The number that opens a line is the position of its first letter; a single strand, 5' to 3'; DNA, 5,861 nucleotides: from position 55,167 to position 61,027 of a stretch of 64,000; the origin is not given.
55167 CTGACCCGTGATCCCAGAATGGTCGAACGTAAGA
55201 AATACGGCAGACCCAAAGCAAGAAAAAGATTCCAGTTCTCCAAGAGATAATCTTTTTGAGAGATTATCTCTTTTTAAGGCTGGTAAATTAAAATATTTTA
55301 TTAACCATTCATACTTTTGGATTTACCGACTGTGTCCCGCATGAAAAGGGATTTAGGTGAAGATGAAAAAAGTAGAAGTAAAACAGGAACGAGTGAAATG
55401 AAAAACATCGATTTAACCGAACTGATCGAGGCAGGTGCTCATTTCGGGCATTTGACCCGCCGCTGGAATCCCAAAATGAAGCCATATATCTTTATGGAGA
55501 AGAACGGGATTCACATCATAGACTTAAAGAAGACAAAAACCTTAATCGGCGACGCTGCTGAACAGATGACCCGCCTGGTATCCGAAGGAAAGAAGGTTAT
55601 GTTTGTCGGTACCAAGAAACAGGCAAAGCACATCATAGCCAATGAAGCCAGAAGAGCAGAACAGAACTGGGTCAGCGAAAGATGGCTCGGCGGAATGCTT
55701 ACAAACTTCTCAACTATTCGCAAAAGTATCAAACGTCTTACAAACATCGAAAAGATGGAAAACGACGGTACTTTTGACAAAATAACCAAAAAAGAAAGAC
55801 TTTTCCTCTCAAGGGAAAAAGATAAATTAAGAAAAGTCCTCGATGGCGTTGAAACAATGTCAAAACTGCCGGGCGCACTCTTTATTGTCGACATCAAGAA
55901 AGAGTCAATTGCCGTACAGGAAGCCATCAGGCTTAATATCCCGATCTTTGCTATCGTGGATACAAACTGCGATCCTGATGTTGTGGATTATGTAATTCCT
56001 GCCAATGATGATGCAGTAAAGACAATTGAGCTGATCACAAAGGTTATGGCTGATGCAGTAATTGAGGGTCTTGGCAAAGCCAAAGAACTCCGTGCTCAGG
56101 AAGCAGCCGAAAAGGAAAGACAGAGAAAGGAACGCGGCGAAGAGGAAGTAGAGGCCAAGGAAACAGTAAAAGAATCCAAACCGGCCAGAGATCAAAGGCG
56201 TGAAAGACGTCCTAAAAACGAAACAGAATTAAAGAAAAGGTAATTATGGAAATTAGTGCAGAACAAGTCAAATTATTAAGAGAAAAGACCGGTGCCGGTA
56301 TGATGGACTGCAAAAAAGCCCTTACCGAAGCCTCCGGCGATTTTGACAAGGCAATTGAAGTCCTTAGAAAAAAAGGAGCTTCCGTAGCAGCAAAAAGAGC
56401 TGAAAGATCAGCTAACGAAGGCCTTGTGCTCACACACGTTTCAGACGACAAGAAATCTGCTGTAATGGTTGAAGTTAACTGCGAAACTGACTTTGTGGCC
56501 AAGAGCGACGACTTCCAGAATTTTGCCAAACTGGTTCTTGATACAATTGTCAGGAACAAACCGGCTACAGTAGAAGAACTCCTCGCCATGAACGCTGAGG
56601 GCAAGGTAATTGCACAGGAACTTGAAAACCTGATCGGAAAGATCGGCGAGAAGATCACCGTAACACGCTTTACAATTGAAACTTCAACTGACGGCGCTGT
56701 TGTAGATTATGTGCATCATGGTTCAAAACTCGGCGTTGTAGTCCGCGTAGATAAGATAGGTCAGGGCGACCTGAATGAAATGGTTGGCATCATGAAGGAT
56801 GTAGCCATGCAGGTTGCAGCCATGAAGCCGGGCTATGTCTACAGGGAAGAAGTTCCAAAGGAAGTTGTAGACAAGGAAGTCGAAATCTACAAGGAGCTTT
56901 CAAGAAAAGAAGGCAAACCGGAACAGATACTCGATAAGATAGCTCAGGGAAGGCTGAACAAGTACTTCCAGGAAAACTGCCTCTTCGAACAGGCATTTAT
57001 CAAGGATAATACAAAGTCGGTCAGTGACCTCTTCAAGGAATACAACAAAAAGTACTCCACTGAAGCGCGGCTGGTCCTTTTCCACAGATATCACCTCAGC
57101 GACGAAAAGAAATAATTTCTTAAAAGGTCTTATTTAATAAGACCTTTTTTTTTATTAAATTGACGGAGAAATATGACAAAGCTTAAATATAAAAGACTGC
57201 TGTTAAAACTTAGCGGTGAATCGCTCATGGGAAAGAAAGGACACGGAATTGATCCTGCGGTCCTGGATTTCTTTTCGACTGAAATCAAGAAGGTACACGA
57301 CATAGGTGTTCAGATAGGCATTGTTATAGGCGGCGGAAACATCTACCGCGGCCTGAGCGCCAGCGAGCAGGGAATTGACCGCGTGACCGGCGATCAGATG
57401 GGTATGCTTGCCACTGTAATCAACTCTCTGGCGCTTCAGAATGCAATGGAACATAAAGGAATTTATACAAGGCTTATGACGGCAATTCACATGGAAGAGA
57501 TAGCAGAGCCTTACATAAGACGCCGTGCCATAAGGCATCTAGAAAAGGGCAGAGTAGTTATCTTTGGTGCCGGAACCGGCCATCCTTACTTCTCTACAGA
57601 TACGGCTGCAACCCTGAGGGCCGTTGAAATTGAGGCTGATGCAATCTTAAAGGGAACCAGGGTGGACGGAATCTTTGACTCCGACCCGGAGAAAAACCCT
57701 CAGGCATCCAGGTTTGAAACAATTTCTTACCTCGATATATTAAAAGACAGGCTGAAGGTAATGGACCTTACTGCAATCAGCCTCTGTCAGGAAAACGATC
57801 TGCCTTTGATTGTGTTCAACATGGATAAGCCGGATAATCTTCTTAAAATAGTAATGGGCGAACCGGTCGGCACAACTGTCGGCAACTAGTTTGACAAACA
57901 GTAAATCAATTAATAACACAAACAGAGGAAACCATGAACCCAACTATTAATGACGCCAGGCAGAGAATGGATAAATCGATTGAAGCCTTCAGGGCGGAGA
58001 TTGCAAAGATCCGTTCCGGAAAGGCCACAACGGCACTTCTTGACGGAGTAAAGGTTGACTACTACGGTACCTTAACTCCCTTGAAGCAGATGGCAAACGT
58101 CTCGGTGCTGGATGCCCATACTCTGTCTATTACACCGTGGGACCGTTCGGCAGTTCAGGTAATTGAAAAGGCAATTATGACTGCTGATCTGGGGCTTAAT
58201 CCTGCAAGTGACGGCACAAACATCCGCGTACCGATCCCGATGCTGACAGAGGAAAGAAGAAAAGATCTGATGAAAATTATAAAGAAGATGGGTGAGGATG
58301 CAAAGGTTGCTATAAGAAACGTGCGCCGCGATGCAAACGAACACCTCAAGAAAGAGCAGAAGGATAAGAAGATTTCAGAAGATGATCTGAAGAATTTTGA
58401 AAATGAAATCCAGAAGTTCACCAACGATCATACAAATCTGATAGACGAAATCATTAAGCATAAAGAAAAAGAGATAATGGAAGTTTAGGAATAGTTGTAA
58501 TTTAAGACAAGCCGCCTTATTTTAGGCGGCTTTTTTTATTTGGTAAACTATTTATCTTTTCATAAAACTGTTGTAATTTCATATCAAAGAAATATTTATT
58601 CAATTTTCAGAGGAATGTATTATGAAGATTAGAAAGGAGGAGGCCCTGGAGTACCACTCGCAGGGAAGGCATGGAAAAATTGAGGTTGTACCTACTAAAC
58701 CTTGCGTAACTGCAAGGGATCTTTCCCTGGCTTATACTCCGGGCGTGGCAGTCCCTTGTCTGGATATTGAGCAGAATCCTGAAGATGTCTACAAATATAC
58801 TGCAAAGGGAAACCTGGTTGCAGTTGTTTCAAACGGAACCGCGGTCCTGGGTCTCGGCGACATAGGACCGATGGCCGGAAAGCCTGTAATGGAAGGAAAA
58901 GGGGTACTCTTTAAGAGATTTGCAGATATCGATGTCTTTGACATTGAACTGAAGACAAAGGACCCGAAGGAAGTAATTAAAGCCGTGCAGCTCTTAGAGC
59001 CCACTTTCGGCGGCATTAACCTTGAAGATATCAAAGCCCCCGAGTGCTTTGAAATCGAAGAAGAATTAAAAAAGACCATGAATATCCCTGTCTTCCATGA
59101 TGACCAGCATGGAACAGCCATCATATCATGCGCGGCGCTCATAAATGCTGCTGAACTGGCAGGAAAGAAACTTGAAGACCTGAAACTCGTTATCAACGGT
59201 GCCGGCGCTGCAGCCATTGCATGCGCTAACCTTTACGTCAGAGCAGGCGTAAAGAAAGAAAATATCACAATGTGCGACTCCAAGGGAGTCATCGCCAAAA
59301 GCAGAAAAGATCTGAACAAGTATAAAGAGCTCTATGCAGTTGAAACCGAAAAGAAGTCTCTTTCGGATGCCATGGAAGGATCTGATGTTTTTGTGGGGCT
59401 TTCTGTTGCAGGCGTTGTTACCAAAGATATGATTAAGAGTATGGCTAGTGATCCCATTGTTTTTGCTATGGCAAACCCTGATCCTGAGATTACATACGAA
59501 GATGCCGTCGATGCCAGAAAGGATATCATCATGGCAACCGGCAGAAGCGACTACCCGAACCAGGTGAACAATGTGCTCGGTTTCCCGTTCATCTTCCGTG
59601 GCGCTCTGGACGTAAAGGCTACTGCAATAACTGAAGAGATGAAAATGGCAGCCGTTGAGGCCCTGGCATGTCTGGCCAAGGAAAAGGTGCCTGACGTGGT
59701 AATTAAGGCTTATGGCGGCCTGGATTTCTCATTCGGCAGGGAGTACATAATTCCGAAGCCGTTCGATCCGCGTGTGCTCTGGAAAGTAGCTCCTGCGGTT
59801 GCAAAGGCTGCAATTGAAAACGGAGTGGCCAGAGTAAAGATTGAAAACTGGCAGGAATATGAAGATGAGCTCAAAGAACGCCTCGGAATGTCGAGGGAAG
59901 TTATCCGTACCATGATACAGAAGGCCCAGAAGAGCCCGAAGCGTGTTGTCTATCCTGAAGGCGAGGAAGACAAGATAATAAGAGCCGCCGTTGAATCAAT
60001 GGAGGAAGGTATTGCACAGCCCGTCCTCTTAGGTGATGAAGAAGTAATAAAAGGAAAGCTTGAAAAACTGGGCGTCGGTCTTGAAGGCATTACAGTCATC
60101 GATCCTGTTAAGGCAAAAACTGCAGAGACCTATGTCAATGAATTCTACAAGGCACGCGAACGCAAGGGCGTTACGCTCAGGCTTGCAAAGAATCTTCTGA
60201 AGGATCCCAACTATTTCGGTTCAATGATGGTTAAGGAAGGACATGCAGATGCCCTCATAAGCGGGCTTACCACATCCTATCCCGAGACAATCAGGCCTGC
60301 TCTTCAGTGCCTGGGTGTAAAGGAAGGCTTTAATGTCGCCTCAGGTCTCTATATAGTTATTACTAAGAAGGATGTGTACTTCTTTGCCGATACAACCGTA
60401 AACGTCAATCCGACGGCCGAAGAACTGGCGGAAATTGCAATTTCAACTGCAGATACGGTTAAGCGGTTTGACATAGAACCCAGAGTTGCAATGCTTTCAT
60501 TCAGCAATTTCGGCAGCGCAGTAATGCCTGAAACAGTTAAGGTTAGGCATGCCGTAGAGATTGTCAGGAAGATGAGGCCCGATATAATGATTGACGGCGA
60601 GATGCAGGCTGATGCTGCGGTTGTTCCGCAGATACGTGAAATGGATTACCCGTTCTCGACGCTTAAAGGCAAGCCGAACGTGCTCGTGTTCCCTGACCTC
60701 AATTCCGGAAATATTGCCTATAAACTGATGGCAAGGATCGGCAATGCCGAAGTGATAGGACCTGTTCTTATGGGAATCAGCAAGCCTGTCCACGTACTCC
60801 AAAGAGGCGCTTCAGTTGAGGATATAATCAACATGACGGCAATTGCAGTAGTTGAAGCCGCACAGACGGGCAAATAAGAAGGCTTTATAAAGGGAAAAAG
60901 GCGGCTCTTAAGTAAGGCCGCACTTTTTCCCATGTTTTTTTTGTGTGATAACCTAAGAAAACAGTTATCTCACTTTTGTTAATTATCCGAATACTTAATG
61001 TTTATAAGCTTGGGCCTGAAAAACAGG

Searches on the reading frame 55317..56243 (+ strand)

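Call 43: search_protein_families(library=pfam, proteins=[window:55317-56243:+], max_evalue=0.001)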
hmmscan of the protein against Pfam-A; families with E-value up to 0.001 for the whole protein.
window:55317-56243:+ (308 aa): 1 family
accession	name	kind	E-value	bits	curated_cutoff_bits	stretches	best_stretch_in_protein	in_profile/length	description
PF00318.25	Ribosomal_S2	-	6.4e-95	316.9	26.1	1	36-251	1-216/216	Ribosomal protein S2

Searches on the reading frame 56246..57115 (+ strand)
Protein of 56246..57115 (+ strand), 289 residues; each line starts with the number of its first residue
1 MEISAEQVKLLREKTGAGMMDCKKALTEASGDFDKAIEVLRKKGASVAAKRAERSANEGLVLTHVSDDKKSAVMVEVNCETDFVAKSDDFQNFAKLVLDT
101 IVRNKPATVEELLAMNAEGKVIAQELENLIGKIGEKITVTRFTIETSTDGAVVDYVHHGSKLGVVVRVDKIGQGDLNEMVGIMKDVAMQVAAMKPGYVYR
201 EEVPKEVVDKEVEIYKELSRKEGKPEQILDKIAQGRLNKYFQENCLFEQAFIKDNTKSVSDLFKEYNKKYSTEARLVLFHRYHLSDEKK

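Call 43: search_protein_families(library=pfam, proteins=[window:56246-57115:+], max_evalue=0.001)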
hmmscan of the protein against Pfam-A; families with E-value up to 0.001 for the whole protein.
window:56246-57115:+ (289 aa): 2 families
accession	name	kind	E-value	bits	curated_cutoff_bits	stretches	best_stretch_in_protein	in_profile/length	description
PF00889.24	EF_TS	-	6.9e-65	218.9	27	1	72-283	1-201/204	Elongation factor TS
PF25025.1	EF-Ts_N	-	0.00021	21.7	33.2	1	6-42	15-52/60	Elongation factor Ts, mitochondrial, N-terminal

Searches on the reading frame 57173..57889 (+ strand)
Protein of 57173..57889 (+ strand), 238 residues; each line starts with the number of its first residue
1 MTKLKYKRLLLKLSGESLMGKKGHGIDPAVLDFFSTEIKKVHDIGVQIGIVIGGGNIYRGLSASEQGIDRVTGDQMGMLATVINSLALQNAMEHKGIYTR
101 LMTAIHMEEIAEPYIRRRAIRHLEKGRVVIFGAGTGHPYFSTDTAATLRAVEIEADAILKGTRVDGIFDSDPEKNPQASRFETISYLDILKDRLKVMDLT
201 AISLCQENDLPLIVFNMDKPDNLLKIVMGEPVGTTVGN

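Call 43: search_protein_families(library=pfam, proteins=[window:57173-57889:+], max_evalue=0.001)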
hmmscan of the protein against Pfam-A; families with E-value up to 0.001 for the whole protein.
window:57173-57889:+ (238 aa): 1 family
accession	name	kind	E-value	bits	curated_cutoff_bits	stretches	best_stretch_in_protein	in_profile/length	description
PF00696.33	AA_kinase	-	2e-31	110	24.9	1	7-216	1-234/234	Amino acid kinase family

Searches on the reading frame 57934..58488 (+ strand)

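Call 43: search_protein_families(library=pfam, proteins=[window:57934-58488:+], max_evalue=0.001)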
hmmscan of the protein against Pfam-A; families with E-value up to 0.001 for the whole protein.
window:57934-58488:+ (184 aa): 1 family
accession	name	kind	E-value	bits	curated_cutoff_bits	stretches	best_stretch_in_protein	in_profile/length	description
PF01765.24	RRF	-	1.3e-67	227.1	29.7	1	20-182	2-164/164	Ribosome recycling factor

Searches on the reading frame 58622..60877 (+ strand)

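Call 43: search_protein_families(library=pfam, proteins=[window:58622-60877:+], max_evalue=0.001)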
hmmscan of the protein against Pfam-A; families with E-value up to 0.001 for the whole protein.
window:58622-60877:+ (751 aa): 4 families
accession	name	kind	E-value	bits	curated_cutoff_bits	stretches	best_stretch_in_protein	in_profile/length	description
PF01515.24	PTA_PTB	-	3.5e-117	391.8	24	1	428-743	3-319/319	Phosphate acetyl/butaryl transferase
PF00390.24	malic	-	7.1e-31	107.9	23.1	1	18-150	2-182/182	Malic enzyme, N-terminal domain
PF03949.21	Malic_M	-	6.5e-24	85.1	23.5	1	164-356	3-229/258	Malic enzyme, NAD binding domain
PF00208.27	ELFV_dehydrog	-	0.00075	19.7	23.4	0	177-252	23-94/241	Glutamate/Leucine/Phenylalanine/Valine dehydrogenase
